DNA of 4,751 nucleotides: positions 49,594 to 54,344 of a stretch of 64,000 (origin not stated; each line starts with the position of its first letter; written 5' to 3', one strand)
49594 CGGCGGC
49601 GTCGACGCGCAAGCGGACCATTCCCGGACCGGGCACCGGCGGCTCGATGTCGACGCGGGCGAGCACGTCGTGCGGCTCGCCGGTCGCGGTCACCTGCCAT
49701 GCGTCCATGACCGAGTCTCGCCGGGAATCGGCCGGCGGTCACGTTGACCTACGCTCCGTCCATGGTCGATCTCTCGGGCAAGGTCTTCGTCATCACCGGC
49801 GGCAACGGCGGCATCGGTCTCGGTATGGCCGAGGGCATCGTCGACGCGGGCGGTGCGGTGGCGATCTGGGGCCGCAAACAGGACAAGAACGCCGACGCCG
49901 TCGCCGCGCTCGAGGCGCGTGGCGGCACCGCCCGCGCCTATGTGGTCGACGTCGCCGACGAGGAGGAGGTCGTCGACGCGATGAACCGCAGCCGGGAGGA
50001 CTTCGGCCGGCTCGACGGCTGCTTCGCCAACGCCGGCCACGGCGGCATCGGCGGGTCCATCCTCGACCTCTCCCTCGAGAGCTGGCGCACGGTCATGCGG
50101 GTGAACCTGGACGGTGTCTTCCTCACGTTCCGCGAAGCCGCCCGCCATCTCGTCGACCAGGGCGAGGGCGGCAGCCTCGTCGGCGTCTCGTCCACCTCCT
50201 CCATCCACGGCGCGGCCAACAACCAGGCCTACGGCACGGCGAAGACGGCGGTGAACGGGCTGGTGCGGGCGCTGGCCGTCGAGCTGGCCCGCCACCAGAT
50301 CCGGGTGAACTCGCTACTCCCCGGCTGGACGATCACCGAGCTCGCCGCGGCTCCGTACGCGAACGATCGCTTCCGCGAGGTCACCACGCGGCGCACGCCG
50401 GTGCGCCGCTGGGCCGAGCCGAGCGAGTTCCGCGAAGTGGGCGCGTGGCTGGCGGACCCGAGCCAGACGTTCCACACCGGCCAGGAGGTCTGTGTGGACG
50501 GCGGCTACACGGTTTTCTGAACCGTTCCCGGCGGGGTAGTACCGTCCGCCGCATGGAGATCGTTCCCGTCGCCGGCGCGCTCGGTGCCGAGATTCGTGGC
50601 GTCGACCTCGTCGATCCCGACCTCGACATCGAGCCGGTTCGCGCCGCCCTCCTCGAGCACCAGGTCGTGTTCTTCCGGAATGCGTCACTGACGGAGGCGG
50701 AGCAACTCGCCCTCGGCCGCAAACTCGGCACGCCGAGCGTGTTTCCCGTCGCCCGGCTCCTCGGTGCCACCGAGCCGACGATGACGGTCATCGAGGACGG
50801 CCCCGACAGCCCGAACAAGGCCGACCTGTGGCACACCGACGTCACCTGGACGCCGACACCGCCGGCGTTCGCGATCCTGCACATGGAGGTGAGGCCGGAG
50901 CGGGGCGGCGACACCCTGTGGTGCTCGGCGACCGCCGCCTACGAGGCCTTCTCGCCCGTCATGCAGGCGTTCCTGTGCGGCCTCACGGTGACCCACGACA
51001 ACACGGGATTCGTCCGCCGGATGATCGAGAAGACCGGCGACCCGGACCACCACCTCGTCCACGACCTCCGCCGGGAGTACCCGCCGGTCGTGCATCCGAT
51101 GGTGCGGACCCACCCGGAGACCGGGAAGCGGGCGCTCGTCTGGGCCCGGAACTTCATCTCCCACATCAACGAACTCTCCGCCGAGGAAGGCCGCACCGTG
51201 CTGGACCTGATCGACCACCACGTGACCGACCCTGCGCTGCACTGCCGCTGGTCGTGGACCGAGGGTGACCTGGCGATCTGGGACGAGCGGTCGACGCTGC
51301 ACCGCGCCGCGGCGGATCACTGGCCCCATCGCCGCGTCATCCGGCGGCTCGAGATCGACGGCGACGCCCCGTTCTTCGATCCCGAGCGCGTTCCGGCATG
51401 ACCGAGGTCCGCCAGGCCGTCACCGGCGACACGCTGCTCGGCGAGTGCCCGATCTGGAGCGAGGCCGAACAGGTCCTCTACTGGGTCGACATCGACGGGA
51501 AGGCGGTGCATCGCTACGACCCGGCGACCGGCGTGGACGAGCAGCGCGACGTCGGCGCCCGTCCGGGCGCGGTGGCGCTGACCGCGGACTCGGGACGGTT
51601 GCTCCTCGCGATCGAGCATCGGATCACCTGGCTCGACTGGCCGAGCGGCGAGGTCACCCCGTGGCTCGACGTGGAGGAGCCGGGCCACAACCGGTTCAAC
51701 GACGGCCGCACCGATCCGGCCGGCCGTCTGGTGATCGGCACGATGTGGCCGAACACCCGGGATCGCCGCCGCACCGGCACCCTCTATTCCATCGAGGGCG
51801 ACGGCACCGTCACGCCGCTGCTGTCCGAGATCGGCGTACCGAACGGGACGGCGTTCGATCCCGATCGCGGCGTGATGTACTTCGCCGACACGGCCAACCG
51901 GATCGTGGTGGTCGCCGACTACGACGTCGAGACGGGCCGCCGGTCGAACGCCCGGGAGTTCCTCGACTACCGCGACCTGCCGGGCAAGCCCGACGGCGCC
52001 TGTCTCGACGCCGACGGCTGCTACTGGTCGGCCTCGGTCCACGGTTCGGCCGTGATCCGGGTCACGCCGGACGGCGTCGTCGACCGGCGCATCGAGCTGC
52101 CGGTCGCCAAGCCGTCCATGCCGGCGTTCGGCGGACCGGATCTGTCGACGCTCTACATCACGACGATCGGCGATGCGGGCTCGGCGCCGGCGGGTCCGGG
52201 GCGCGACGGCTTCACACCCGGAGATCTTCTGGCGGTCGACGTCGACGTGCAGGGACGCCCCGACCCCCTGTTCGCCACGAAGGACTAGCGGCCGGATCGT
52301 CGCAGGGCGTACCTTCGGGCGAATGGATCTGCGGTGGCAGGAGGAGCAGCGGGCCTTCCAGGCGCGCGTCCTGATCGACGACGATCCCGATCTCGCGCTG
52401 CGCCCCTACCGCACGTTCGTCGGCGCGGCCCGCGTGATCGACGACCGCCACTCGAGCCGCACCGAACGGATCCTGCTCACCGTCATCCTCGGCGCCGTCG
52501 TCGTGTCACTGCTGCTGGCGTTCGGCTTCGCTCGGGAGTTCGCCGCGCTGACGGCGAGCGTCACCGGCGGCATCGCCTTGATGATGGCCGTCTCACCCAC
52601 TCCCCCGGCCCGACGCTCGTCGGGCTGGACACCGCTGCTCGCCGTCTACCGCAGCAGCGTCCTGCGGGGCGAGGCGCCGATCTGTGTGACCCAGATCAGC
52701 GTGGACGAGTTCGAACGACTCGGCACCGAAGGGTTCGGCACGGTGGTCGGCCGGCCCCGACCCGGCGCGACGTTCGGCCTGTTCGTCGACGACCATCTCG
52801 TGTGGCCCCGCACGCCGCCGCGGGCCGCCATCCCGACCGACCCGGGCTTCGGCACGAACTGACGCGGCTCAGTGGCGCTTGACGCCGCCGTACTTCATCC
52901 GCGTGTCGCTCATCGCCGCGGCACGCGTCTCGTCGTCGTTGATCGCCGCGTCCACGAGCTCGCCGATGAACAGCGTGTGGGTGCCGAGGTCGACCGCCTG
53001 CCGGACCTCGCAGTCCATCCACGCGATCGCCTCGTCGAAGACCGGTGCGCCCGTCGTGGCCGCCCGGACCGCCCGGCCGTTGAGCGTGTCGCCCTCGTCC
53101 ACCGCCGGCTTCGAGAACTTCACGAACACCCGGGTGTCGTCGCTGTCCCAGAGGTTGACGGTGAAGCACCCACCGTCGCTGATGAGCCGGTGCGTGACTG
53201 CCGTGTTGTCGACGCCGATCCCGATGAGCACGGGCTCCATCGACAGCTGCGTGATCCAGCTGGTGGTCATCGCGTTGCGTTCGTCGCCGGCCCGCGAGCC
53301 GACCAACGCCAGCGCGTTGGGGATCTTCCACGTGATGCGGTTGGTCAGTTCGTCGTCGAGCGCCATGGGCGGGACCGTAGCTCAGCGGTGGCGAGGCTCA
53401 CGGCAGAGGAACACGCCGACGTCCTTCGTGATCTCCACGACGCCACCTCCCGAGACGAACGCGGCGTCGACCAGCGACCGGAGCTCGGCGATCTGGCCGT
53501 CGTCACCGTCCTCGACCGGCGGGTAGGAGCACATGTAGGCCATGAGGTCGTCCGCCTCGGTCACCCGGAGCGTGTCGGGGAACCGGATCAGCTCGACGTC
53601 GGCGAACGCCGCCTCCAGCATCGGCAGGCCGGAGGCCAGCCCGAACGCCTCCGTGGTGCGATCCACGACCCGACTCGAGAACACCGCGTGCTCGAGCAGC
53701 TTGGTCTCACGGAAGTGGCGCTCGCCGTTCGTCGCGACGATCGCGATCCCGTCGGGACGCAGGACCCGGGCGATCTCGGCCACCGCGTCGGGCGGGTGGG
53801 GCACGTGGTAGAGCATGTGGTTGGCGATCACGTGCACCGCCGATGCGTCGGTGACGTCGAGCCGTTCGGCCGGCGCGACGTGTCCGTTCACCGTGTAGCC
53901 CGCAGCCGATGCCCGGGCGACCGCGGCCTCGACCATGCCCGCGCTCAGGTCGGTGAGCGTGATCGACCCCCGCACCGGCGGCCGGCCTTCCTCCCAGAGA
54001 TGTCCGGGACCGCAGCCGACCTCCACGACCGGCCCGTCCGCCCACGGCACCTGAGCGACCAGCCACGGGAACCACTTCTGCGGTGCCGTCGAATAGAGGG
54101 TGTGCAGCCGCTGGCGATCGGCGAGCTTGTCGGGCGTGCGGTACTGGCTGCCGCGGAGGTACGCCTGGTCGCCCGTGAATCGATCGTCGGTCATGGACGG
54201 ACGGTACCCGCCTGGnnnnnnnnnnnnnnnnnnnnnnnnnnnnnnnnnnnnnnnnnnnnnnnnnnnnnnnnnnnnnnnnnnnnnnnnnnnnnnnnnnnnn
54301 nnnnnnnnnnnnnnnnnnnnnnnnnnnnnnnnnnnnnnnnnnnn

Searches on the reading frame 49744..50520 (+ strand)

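Call 89: search_protein_families(library=pfam, proteins=[window:49744-50520:+], max_evalue=0.0001)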
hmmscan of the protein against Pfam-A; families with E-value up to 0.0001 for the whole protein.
window:49744-50520:+ (258 aa): 3 families
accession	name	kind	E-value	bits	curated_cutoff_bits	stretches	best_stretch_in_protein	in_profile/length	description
PF13561.12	adh_short_C2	-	1.1e-58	199.1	27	1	22-256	6-236/236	Enoyl-(Acyl carrier protein) reductase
PF00106.31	adh_short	-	1.2e-46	159.2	26.6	1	13-202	1-188/195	short chain dehydrogenase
PF08659.16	KR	-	5.6e-18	65.9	22.6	1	15-177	3-163/180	KR domain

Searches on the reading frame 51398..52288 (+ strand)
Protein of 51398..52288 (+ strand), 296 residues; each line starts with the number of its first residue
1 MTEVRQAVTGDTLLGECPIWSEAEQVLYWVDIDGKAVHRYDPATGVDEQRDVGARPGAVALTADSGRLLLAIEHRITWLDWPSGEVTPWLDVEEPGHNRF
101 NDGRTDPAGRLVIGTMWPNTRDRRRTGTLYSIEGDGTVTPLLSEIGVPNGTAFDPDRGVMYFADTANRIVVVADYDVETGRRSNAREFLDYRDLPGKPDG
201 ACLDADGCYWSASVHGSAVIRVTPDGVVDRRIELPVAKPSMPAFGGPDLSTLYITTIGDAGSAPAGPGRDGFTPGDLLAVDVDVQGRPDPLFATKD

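Call 89: search_protein_families(library=pfam, proteins=[window:51398-52288:+], max_evalue=0.0001)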
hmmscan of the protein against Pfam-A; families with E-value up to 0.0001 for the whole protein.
window:51398-52288:+ (296 aa): 1 family
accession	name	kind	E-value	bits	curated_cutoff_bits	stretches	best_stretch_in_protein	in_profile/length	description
PF08450.18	SGL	-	2e-81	273.7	26.3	1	14-257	1-245/246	SMP-30/Gluconolactonase/LRE-like region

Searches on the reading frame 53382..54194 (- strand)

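Call 89: search_protein_families(library=pfam, proteins=[window:53382-54194:-], max_evalue=0.0001)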
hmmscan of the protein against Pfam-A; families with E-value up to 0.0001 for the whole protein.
window:53382-54194:- (270 aa): 5 families
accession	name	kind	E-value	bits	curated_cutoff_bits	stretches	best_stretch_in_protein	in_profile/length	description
PF08241.18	Methyltransf_11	-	1.6e-17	64.3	21.2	1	57-153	1-95/95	Methyltransferase domain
PF13649.12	Methyltransf_25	-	7.2e-16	59.1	27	1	56-149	1-97/97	Methyltransferase domain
PF13489.12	Methyltransf_23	-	8.4e-12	45.6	27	1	52-168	22-130/164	Methyltransferase domain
PF13847.12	Methyltransf_31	-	1.1e-09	38.6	27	1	55-157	6-113/145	Methyltransferase domain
PF08242.18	Methyltransf_12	-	2.8e-09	38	30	1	57-150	1-97/98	Methyltransferase domain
